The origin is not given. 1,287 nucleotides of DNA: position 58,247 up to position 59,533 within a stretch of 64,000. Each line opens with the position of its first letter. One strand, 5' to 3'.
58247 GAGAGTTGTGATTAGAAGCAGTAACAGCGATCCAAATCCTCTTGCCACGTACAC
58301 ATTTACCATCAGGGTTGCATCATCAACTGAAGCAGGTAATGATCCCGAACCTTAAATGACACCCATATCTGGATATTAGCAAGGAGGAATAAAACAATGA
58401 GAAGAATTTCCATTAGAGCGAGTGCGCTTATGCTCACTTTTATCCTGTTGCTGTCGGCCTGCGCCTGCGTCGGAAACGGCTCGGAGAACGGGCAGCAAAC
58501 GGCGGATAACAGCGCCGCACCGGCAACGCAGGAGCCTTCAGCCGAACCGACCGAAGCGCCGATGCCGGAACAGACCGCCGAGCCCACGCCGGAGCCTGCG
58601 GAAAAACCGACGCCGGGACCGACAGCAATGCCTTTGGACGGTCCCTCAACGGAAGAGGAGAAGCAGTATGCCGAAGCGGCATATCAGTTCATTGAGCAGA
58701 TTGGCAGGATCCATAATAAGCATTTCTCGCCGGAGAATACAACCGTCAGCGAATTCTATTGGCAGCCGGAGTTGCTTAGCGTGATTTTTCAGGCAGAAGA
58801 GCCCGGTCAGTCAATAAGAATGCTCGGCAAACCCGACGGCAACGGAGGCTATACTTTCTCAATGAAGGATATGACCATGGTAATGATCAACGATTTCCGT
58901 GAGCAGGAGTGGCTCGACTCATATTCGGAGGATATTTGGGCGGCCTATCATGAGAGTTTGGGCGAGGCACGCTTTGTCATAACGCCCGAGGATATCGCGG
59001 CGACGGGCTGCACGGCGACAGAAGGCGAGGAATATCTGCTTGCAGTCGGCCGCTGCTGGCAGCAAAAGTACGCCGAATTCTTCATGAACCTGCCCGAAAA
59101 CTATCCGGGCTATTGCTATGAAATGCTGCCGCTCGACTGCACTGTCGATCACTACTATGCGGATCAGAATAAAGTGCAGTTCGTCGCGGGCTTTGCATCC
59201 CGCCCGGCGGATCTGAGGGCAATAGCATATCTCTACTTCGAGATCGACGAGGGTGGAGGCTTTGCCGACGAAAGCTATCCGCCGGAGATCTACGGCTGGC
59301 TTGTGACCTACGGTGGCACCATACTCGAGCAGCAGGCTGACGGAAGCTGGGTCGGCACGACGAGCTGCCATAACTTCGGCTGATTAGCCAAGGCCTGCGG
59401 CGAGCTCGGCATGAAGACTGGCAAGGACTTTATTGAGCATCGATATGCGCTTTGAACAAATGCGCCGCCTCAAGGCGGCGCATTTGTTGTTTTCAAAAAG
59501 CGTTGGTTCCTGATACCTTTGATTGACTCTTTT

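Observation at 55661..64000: Low-G+C mosaic accessory region: secreted cell-wall hydrolases interleaved with unknown lipoproteins, beginning at a tRNA-Arg fragment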

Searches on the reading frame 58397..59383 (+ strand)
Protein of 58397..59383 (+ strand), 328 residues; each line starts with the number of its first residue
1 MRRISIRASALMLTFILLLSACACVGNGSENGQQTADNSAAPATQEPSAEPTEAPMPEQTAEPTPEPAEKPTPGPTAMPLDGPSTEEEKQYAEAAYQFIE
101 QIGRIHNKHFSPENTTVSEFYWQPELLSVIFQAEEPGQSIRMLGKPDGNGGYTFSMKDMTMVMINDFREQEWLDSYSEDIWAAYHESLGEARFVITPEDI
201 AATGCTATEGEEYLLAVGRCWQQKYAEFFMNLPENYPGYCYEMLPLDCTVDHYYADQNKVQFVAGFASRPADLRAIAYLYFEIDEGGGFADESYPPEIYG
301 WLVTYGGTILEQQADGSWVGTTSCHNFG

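Call 6: search_protein_families(library=pfam, proteins=[window:58397-59383:+], max_evalue=0.1)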
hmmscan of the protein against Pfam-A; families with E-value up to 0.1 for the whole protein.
window:58397-59383:+ (328 aa): 2 families
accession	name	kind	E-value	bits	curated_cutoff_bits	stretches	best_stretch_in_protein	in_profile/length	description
PF04886.17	PT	-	0.002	18.1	26.2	1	59-87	6-34/36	PT disordered repeat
PF05887.16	Trypan_PARP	-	0.0034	17.8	100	1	26-88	40-102/134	Procyclic acidic repetitive protein (PARP)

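Call 14: search_protein_families(library=ncbifam, proteins=[window:58397-59383:+], max_evalue=0.1)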
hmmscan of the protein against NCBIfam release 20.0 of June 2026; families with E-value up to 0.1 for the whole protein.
window:58397-59383:+ (328 aa): 2 families
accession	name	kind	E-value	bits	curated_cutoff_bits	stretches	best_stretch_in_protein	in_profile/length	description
NF037973.1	metallo_SslE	exception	2.3e-06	25.3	3000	1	17-105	19-102/1519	lipoprotein metalloprotease SslE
NF041057.1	Rcas_1661_fam_Se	equivalog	0.0054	16.3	190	1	11-79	1-65/247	Rcas_1661 family thioredoxin-like (seleno)lipoprotein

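Call 15: search_protein_families(library=phrogs, proteins=[window:58397-59383:+], max_evalue=0.1)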
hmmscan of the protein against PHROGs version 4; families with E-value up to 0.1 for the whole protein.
window:58397-59383:+ (328 aa): 2 families
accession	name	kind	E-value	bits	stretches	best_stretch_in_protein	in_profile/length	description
phrog_33580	-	unknown function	0.0096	16.8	1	28-76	18-67/223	-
phrog_33317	-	unknown function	0.046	14.9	1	29-79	58-109/121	-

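Call 18: find_homologous_proteins(query=window:58397-59383:+)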
Query window:58397-59383:+ (328 aa): 11 proteins with E <= 0.001 among 2098 candidates.
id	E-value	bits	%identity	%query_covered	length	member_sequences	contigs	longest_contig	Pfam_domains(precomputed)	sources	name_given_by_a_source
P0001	6.9e-226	767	100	100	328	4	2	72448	-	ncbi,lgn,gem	-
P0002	1.7e-149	515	71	100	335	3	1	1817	-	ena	-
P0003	8.5e-124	431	61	100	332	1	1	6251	PF04886.17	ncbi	-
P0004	2.0e-116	407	57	100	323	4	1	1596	-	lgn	-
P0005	2.8e-116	406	57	100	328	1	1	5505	-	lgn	-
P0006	1.3e-92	328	52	100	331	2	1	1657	-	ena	-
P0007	2.6e-66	242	39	99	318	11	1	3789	-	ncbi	-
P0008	8.3e-42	161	40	74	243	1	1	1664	-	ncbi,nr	ncbi:MAG: hypothetical protein IK064_05305, partial [Clostridia bacterium]|nr:hypothetical protein [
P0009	2.5e-41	160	33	100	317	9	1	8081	-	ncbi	-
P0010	7.6e-6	43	55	20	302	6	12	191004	-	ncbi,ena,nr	ncbi:MAG: PT domain-containing protein [Clostridia bacterium]|nr:PT domain-containing protein [Clost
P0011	1.0e-4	40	-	-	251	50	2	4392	PF14020.12,PF04886.17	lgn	-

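Call 19: find_encoding_contigs(protein=P0001, flank=10000, max_places=10)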
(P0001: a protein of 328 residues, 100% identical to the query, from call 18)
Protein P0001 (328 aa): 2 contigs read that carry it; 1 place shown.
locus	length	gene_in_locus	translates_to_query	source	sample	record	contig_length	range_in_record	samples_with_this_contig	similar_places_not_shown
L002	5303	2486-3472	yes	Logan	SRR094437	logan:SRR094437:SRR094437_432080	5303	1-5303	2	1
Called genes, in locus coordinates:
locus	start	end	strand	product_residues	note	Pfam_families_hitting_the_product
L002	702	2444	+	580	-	PF12671:Amidase_6 (weak)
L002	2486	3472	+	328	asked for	-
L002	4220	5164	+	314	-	-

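Call 31: find_encoding_contigs(protein=P0003, flank=10000, max_places=4)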
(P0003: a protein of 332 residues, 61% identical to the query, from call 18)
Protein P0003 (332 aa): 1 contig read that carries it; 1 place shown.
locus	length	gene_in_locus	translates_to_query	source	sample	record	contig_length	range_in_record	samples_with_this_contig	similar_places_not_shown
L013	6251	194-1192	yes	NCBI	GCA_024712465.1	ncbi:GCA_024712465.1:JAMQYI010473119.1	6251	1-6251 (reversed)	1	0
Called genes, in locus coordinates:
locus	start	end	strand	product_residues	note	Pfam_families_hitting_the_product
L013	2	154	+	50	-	?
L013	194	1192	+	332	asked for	PF04886:PT (faint)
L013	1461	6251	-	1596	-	?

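Call 32: find_encoding_contigs(protein=P0005, flank=10000, max_places=4)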
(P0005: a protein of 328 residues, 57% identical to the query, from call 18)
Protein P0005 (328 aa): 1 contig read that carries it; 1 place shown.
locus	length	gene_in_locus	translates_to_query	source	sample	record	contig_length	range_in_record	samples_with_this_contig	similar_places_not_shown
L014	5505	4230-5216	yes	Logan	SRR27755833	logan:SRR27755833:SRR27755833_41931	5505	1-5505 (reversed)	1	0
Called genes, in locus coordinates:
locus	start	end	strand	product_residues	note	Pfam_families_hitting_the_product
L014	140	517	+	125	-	PF03965:Penicillinase_R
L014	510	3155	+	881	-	PF05569:Peptidase_M56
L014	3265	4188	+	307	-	-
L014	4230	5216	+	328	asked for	-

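Call 47: predict_structure(alignment_id=A3)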
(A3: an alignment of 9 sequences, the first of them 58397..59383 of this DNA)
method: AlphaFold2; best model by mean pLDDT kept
length: 328 residues; sequences in the alignment: 9
mean_pLDDT: 77.4   pTM: 0.70
mean pLDDT of the five models: 77.4, 76.8, 76.5, 76.5, 76.4
residues with pLDDT >= 90: 146; 70-90: 86; 50-70: 37; < 50: 59
segments of 3 or more residues with pLDDT < 50: 1-5, 22-60, 62-67, 69-73
pLDDT, mean of each block of 10 residues (from residue 1): 47 55 37 29 37 46 47 60 86 94 93 87 90 87 91 92 74 86 84 93 90 95 93 92 94 93 92 80 67 94 89 94 61
secondary structure, 60 per line:
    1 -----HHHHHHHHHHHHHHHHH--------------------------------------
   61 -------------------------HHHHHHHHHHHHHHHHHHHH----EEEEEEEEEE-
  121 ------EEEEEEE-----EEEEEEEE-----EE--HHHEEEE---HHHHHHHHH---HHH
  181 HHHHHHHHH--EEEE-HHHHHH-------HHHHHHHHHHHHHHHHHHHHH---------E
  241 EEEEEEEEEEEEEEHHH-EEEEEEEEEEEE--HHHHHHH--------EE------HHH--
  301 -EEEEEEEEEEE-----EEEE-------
elements in order: H6-22 H86-105 E110-119 E127-133 E139-146 E159-162 H166-174 H178-189 E192-195 H197-202 H210-230 E240-254 E259-270 H273-279 E302-312 E318-321

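Call 49: search_protein_representatives(alignment_id=A3)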
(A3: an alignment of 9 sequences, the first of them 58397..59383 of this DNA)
Query: 9 sequences, 323 profile positions. Proteins with E-value up to 0.001 (for the whole library): 1235; up to 1e-10: 64; up to 1e-30: 24. The best 150 are listed.
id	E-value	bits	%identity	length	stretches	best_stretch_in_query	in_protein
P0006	1.8e-152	523.5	-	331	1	1-323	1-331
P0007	9.2e-134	462.1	-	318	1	1-322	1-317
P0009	1.2e-122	425.6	-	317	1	1-322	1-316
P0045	3.4e-86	305.8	-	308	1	1-322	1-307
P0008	1.6e-67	244.4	-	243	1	1-238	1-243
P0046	4.3e-65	236.4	-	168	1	156-321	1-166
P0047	1.5e-58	214.9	-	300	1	1-321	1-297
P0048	2.6e-55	204.3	-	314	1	5-317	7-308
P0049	3.3e-49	184.2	-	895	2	63-318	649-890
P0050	1.2e-48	182.4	-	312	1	4-319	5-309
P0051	3.9e-42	161.0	-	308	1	30-317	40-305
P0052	5.9e-41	157.1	-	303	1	1-318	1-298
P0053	8.4e-40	153.3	-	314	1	9-316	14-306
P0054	1.9e-38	148.8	-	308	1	1-317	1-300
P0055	2.0e-36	142.2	-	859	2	9-315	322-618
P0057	3.6e-35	138.1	-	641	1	9-320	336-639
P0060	8.4e-33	130.3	-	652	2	73-317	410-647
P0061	1.3e-32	129.7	-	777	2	67-319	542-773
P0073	1.0e-23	100.4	-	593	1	12-318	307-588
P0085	8.3e-19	84.3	-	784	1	30-314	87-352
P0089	3.1e-17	79.2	-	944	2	12-313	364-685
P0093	7.1e-15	71.4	-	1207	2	64-311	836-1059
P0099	3.4e-13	65.9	-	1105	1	74-321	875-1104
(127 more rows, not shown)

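Call 50: search_protein_families(library=pfam, proteins=[P0049, P0055, P0057, P0060, P0061, P0073, P0085, P0089, P0093, P0099], max_evalue=0.001)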
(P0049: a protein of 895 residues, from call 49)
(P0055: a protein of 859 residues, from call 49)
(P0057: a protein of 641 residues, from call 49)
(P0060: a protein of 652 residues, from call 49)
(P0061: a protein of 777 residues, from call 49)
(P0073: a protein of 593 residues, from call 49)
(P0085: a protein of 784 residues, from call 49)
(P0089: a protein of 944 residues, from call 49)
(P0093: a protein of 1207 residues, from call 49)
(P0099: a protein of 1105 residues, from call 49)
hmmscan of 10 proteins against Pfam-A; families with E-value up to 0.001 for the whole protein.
P0049 (895 aa): 2 families
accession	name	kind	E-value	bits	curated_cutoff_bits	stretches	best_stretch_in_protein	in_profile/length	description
PF05569.17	Peptidase_M56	-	3.9e-38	131.7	31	2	127-330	71-295/296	BlaR1 peptidase M56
PF01435.24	Peptidase_M48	-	0.00028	21.2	20.3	1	221-309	59-144/186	Peptidase family M48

P0055 (859 aa): 1 family
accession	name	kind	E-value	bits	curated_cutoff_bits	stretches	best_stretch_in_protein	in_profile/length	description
PF05569.17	Peptidase_M56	-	7.4e-35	121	31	1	7-315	7-296/296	BlaR1 peptidase M56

P0057 (641 aa): 1 family
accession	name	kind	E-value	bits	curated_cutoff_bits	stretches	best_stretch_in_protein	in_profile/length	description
PF05569.17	Peptidase_M56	-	7.3e-38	130.9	31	1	11-322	9-295/296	BlaR1 peptidase M56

P0060 (652 aa): 1 family
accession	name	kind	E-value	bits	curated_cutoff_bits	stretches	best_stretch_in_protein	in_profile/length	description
PF02012.26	BNR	-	0.00042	20.3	27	0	313-323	1-11/12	BNR/Asp-box repeat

P0061 (777 aa): 3 families
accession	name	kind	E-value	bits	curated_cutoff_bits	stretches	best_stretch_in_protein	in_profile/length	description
PF25390.1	WD40_RLD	-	1.5e-35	123.7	150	2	111-263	194-346/363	RCC1-like domain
PF00415.24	RCC1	-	2.9e-26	92.2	21.7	3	185-215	1-31/50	Regulator of chromosome condensation (RCC1) repeat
PF13540.12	RCC1_2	-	2e-15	56.5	22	1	127-151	6-30/30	Regulator of chromosome condensation (RCC1) repeat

P0073 (593 aa): 1 family
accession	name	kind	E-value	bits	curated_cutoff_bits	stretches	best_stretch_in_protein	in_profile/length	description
PF05569.17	Peptidase_M56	-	1.5e-37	129.8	31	1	9-294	9-295/296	BlaR1 peptidase M56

P0085 (784 aa): 0 families

P0089 (944 aa): 2 families
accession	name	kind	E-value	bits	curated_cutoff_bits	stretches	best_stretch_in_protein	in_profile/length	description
PF05569.17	Peptidase_M56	-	2e-44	152.4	31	2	164-354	90-296/296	BlaR1 peptidase M56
PF05887.16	Trypan_PARP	-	0.00076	19.9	100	1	382-439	39-98/134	Procyclic acidic repetitive protein (PARP)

P0093 (1207 aa): 0 families

P0099 (1105 aa): 1 family
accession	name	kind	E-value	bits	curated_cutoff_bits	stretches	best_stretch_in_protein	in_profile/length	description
PF05569.17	Peptidase_M56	-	1.1e-47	163.1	31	1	7-330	2-294/296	BlaR1 peptidase M56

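Call 51: fold_search(model_id=the predicted structure, library=pdb)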
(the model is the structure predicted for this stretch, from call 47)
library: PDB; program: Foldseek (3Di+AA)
matches with E <= 10: 692; with E <= 0.001: 0
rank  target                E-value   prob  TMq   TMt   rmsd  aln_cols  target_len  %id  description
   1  9xps_5                8.2e-03  0.13  0.13  0.16  18.2       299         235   11  The neck structure of the Phage Phikz (released 2026-02-11)
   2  7fi7_C                2.4e-02  0.08  0.11  0.12  24.9       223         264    9  Crystal structure of human MICA mutants in complex with natural killer cell receptor NKG2D (released 2022-08-31)
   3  7ufj_A                3.1e-02  0.06  0.10  0.12  22.3       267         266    9  Structure of human MR1-ethylvanillin in complex with human MAIT A-F7 TCR (released 2022-12-14)
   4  4p69_B                4.4e-02  0.10  0.12  0.08  17.9       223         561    9  Acek (D477A) ICDH complex (released 2014-10-08)
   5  5ivx_A                4.6e-02  0.04  0.08  0.09  24.1       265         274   11  Crystal Structure of B4.2.3 T-Cell Receptor and H2-Dd P18-I10 Complex (released 2017-03-29)
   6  6y2p_A                4.9e-02  0.25  0.17  0.16  12.5       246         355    9  Escherichia coli RnlA-RnlB Toxin-Antitoxin System. (released 2021-04-14)
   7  6y2r_B                6.6e-02  0.16  0.15  0.15  11.6       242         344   10  Escherichia coli R255A RnlA endoribonuclease (single alanine mutant of RnlA) (released 2021-05-12)
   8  6h6h_D                6.6e-02  0.07  0.13  0.14  19.9       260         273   11  Crystal structures of the murine class I major histocompatibility complex H-2Dbm13 in complex with adenovirus-derived  (released 2019-08-14)
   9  3rol_A                7.0e-02  0.04  0.11  0.12  21.2       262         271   12  Murine class I major histocompatibility complex H-2Kb in complex with post-translationally modified LCMV-derived gp34- (released 2012-04-04)
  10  7r5v_P                7.5e-02  0.09  0.13  0.17  17.1       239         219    7  Structure of the human CCAN CENP-A alpha-satellite complex (released 2022-04-27)
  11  9xps_6                7.5e-02  0.06  0.13  0.16  19.1       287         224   10  The neck structure of the Phage Phikz (released 2026-02-11)
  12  6h6h_A                8.4e-02  0.06  0.13  0.14  20.1       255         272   10  Crystal structures of the murine class I major histocompatibility complex H-2Dbm13 in complex with adenovirus-derived  (released 2019-08-14)
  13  9xps_1                9.5e-02  0.08  0.13  0.17  19.0       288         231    9  The neck structure of the Phage Phikz (released 2026-02-11)
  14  8hn4_A                1.0e-01  0.04  0.11  0.13  21.7       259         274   10  Complex structure of HLA2402 with recognizing SARS-CoV-2 epitope QYIKWPWYI (released 2023-12-27)
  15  6k5l_A                1.1e-01  0.11  0.14  0.09  17.2       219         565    9  The crystal structure of isocitrate dehydrogenase kinase/phosphatase wtih two Mn2+ from E. coli (released 2019-07-03)
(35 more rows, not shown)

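Call 79: search_solved_structures(query=A3, max_evalue=1)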
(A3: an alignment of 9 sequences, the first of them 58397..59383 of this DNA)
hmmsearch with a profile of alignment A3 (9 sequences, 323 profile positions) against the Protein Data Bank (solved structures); distinct sequences matched with E-value up to 1: 4.
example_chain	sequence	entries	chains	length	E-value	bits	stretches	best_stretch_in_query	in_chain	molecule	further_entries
5cyb_A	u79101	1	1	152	0.48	12.8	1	6-69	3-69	Lipoprotein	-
3u0z_A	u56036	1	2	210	0.49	12.7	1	239-288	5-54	Potassium/sodium hyperpolarization-activated cyclic nucleotide-gated channel 1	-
3u10_A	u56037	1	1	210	0.72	12.2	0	239-288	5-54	Potassium/sodium hyperpolarization-activated cyclic nucleotide-gated channel 2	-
4u6b_A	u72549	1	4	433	0.92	11.8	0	13-83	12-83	Conserved hypothetical lipoprotein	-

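Call 83: search_protein_families(library=pfam, proteins=[L003:11194-11697:+, L003:11766-12203:+], max_evalue=0.01)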
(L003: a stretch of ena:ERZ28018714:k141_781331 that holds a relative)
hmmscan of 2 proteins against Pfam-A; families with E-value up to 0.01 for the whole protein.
L003:11194-11697:+ (167 aa): 0 families

L003:11766-12203:+ (145 aa): 0 families

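Call 105: search_protein_families(library=padloc, proteins=[window:58397-59383:+], max_evalue=0.01)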
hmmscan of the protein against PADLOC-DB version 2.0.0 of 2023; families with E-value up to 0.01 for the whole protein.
window:58397-59383:+ (328 aa): 0 families

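Call 107: fold_search(model_id=the predicted structure, library=viral)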
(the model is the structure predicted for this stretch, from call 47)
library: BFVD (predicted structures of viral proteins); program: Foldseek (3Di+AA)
matches with E <= 10: 431; with E <= 0.001: 0
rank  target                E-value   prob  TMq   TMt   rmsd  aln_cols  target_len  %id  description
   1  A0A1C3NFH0            1.0e-02  0.14  0.13  0.08  35.9       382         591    8  (no name in the UniProt tables at hand)
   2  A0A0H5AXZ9            1.6e-02  0.13  0.12  0.05  20.9       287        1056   10  Putative SGNH hydrolase-type esterase domain protein [Pseudomonas phage KPP21]
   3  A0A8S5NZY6            1.8e-02  0.30  0.18  0.21  22.0       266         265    8  Uncharacterized protein [Myoviridae sp. ctLnO19]
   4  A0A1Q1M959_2          2.2e-02  0.12  0.12  0.04  34.9       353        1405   10  Replicase [Agaricus bisporus endornavirus 1]
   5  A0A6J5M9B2            2.8e-02  0.44  0.14  0.28  10.8       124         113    9  Uncharacterized protein [uncultured Caudovirales phage]
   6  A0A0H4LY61            3.4e-02  0.15  0.13  0.11  21.6       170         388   13  (no name in the UniProt tables at hand)
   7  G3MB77                4.3e-02  0.12  0.15  0.07  23.0       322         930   10  Gp7 [Bacillus phage G]
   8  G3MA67                6.2e-02  0.54  0.16  0.32  11.8       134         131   10  Gp326 [Bacillus phage G]
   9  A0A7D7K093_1          6.6e-02  0.10  0.13  0.04  29.9       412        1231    8  Structural protein [Flavobacterium phage vB_FspP_elemoC_14-1A]
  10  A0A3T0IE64            7.4e-02  0.20  0.12  0.07  19.4       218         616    7  (no name in the UniProt tables at hand)
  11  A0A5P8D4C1            7.8e-02  0.54  0.13  0.37  13.9        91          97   15  Uncharacterized protein [Pectobacterium phage Wc4]
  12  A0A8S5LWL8            7.8e-02  0.11  0.12  0.14  22.9       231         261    6  Uncharacterized protein [Myoviridae sp. cto1k8]
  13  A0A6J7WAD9            8.8e-02  0.04  0.10  0.06  22.1       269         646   11  Bacteriophage T7 tail fibre protein [uncultured Caudovirales phage]
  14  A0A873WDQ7            9.9e-02  0.16  0.11  0.11  19.8       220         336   12  Uncharacterized protein [Streptomyces phage Sycamore]
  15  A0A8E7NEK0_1          1.3e-01  0.04  0.11  0.04  22.8       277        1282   10  (no name in the UniProt tables at hand)
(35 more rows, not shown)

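Call 109: find_encoding_contigs(protein=P0049, flank=10000, max_places=6)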
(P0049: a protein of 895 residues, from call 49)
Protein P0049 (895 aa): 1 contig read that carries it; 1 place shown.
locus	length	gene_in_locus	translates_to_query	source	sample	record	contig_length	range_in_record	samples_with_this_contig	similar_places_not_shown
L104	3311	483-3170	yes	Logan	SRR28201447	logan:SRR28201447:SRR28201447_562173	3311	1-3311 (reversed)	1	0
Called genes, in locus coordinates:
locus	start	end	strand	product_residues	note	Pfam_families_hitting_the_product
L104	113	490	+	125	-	PF03965:Penicillinase_R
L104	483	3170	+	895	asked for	PF05569:Peptidase_M56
